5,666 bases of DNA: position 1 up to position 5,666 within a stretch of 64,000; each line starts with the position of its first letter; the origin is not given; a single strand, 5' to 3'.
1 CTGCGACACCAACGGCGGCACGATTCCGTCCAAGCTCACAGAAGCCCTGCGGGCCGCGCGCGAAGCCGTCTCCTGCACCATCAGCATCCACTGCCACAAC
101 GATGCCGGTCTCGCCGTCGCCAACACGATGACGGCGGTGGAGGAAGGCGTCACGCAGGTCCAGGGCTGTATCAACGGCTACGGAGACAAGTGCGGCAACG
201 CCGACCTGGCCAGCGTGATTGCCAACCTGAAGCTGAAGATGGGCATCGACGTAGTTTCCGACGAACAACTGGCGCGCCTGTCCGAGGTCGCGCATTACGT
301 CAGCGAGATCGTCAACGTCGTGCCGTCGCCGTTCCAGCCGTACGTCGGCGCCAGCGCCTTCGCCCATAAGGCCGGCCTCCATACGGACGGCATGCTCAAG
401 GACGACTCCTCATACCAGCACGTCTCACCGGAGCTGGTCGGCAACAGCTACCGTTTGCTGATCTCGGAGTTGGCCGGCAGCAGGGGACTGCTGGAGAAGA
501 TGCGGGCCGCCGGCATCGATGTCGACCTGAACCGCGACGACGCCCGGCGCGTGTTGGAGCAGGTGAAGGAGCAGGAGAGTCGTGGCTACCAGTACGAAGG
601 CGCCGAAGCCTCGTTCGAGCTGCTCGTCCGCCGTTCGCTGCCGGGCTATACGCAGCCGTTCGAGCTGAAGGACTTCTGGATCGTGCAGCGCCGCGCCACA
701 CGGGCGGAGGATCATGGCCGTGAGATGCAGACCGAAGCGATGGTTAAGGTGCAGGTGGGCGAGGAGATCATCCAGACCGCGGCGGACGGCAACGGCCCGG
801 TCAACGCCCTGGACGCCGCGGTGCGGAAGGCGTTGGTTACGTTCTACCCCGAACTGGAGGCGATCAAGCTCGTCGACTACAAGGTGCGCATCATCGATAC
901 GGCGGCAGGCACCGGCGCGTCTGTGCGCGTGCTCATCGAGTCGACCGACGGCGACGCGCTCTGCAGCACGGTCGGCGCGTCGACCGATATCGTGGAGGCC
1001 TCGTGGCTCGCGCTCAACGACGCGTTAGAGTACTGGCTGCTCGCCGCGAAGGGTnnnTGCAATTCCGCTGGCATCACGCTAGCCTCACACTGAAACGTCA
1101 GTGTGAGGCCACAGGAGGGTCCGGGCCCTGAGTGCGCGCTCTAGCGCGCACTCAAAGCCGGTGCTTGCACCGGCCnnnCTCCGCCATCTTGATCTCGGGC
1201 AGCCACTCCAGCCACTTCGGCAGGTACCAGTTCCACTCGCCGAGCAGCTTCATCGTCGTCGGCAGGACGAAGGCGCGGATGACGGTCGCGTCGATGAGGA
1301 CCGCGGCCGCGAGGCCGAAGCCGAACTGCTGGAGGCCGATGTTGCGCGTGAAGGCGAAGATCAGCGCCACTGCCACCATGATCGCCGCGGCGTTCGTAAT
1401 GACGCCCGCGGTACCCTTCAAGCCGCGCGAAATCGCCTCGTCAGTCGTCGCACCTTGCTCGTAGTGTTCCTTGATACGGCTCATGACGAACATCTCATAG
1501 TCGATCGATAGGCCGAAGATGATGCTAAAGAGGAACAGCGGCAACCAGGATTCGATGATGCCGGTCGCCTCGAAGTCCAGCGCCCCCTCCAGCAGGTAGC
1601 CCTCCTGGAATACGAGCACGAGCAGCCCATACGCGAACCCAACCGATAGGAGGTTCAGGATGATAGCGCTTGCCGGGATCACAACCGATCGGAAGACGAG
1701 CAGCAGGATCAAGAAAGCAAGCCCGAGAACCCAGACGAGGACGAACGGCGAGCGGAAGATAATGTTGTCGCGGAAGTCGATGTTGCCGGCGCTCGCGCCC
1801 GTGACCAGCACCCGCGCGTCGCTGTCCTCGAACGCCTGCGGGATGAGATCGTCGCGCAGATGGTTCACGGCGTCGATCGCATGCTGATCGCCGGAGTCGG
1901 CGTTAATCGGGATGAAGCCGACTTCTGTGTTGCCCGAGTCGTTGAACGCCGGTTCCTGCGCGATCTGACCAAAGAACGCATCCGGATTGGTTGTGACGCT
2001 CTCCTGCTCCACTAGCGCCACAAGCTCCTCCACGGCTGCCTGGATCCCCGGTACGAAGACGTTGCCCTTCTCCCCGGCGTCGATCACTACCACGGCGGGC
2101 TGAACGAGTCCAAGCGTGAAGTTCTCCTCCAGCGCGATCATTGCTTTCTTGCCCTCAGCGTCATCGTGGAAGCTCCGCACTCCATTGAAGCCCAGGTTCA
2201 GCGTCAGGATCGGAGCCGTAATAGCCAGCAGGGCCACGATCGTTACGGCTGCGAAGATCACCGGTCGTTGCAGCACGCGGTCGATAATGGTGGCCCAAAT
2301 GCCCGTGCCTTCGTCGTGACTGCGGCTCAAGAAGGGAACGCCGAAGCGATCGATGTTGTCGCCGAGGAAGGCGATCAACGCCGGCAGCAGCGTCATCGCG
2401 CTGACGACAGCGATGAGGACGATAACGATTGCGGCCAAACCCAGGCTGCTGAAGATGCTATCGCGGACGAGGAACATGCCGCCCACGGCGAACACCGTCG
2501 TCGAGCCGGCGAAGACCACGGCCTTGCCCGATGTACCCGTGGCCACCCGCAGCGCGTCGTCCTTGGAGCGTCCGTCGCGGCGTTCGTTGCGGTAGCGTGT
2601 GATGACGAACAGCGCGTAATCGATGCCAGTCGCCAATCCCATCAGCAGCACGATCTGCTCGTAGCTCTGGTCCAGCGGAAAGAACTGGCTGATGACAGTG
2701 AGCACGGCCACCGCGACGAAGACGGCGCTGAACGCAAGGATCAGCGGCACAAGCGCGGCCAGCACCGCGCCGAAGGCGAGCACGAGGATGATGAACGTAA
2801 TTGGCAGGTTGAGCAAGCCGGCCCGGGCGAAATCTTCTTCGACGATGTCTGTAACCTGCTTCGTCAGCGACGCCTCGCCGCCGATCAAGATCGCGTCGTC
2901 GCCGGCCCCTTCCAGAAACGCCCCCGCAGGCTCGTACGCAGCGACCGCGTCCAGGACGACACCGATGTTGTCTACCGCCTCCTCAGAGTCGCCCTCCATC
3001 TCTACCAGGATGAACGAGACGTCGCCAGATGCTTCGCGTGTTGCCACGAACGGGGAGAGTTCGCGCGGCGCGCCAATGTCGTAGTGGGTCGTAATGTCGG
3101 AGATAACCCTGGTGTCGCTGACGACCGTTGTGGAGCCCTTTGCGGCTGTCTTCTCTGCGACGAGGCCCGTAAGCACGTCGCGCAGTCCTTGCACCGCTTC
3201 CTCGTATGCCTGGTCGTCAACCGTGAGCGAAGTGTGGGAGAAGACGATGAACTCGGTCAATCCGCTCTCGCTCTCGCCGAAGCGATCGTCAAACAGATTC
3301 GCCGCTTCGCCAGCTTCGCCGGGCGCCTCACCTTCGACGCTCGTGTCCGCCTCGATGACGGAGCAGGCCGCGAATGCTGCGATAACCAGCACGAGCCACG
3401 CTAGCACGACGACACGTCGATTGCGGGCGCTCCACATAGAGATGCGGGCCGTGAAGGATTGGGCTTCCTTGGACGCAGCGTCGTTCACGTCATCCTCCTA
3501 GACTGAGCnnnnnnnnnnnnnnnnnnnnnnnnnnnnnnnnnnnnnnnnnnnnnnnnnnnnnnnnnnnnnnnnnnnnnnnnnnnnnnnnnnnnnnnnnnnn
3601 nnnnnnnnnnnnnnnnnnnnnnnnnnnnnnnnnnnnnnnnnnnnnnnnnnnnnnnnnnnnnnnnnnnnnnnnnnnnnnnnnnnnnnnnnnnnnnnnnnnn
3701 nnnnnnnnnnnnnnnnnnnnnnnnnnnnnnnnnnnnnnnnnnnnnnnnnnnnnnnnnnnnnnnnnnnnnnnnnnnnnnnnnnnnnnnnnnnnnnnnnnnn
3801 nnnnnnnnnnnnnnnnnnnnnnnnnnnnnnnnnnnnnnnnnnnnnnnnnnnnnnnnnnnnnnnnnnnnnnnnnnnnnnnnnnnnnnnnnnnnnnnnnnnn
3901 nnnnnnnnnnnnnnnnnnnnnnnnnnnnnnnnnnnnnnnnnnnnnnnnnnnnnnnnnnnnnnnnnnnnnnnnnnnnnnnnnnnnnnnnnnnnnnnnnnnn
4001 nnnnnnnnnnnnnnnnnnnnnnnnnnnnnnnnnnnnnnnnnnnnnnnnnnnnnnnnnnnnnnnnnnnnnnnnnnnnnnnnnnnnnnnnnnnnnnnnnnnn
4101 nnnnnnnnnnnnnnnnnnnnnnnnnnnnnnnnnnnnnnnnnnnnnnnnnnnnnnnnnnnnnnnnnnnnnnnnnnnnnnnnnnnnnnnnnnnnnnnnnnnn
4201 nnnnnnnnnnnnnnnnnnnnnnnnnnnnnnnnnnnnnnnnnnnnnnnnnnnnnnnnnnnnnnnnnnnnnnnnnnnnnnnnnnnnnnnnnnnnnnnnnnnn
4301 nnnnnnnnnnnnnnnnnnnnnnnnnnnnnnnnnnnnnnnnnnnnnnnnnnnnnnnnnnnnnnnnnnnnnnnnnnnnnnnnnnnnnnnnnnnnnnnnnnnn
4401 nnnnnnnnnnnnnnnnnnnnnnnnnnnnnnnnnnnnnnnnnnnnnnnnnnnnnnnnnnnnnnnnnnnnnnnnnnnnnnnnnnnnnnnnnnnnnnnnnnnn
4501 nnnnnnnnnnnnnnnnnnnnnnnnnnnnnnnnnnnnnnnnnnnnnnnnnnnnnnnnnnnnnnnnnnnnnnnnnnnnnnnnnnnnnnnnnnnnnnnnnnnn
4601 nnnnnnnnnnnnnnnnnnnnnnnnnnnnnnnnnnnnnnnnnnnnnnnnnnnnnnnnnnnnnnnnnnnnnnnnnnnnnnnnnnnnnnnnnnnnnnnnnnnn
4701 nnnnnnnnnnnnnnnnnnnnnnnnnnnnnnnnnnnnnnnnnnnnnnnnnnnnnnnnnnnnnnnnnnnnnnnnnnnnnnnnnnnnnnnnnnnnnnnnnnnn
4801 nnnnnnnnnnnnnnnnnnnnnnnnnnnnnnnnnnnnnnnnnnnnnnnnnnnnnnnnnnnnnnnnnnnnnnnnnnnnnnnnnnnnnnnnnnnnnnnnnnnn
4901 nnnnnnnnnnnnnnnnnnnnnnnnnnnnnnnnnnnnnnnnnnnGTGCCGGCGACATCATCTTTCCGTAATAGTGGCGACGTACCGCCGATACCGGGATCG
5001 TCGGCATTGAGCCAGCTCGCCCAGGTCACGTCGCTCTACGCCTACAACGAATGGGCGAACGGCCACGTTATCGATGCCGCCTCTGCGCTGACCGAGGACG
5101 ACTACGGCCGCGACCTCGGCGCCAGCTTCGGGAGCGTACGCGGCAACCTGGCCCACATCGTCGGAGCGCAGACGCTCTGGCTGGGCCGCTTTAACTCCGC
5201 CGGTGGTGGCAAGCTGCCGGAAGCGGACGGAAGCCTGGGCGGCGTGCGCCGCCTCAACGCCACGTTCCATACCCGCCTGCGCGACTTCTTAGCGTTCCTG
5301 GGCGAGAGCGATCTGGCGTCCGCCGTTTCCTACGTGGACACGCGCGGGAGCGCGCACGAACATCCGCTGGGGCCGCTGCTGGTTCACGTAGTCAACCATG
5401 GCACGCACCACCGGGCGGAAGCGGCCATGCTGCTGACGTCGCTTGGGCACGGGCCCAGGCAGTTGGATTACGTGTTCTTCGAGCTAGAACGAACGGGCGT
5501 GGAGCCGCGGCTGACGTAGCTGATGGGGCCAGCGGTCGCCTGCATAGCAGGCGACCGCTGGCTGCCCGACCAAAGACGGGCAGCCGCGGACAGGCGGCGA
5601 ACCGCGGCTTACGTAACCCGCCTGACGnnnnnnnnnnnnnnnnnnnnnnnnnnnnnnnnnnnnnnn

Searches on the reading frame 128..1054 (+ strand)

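Call 28: search_protein_families(library=pfam, proteins=[window:128-1054:+], max_evalue=0.0001)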
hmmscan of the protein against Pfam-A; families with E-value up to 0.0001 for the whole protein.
window:128-1054:+ (309 aa): 3 families
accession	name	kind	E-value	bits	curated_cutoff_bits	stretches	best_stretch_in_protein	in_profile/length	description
PF08502.15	LeuA_dimer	-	3.3e-25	88.9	24.9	1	159-302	3-129/131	LeuA allosteric (dimerisation) domain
PF22617.1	HCS_D2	-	1.3e-14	54.7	27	1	73-149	2-77/82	Homocitrate synthase post-HMGL domain-like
PF00682.25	HMGL-like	-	3.4e-07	30.4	29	1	2-55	207-257/260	HMGL-like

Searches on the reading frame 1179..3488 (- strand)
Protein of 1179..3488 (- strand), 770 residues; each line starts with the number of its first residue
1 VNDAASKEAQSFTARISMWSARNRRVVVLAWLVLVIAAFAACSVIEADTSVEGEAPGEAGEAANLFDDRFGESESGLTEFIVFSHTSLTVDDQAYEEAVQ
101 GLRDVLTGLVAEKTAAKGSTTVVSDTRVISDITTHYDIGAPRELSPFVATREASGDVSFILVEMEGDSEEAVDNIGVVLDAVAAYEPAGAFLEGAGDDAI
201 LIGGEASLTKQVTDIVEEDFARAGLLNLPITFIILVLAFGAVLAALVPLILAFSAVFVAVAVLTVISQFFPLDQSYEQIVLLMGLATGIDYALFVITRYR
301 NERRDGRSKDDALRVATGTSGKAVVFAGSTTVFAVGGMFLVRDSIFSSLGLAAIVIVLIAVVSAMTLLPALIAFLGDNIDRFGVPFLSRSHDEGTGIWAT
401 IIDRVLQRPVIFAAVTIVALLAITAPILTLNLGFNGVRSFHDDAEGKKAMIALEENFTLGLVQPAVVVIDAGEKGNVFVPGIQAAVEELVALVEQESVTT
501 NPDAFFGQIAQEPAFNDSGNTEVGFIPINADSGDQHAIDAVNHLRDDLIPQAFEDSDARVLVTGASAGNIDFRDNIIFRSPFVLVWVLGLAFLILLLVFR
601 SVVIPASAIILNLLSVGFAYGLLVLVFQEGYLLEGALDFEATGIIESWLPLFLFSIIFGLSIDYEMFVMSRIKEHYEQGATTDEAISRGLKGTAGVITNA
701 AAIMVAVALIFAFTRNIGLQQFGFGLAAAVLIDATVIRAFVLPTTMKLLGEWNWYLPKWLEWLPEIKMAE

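Call 28: search_protein_families(library=pfam, proteins=[window:1179-3488:-], max_evalue=0.0001)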
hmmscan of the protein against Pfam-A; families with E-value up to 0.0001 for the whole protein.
window:1179-3488:- (770 aa): 1 family
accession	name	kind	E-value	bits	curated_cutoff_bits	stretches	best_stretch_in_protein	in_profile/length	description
PF03176.21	MMPL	-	4.4e-79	266.3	20.5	2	154-410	82-331/333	MMPL family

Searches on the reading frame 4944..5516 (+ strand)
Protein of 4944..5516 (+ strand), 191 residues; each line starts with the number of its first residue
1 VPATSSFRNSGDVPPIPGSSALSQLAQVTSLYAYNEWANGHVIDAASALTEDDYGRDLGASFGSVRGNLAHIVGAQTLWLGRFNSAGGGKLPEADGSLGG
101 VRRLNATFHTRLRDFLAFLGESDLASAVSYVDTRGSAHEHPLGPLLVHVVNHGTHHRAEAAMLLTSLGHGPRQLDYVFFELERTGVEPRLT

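Call 28: search_protein_families(library=pfam, proteins=[window:4944-5516:+], max_evalue=0.0001)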
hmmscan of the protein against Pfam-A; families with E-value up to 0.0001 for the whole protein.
window:4944-5516:+ (191 aa): 2 families
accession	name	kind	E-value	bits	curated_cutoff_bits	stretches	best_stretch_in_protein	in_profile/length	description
PF05163.17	DinB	-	7.8e-23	81.7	23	1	29-180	6-158/165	DinB family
PF12867.12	DinB_2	-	9.8e-07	29.7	24.8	1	45-159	12-127/128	DinB superfamily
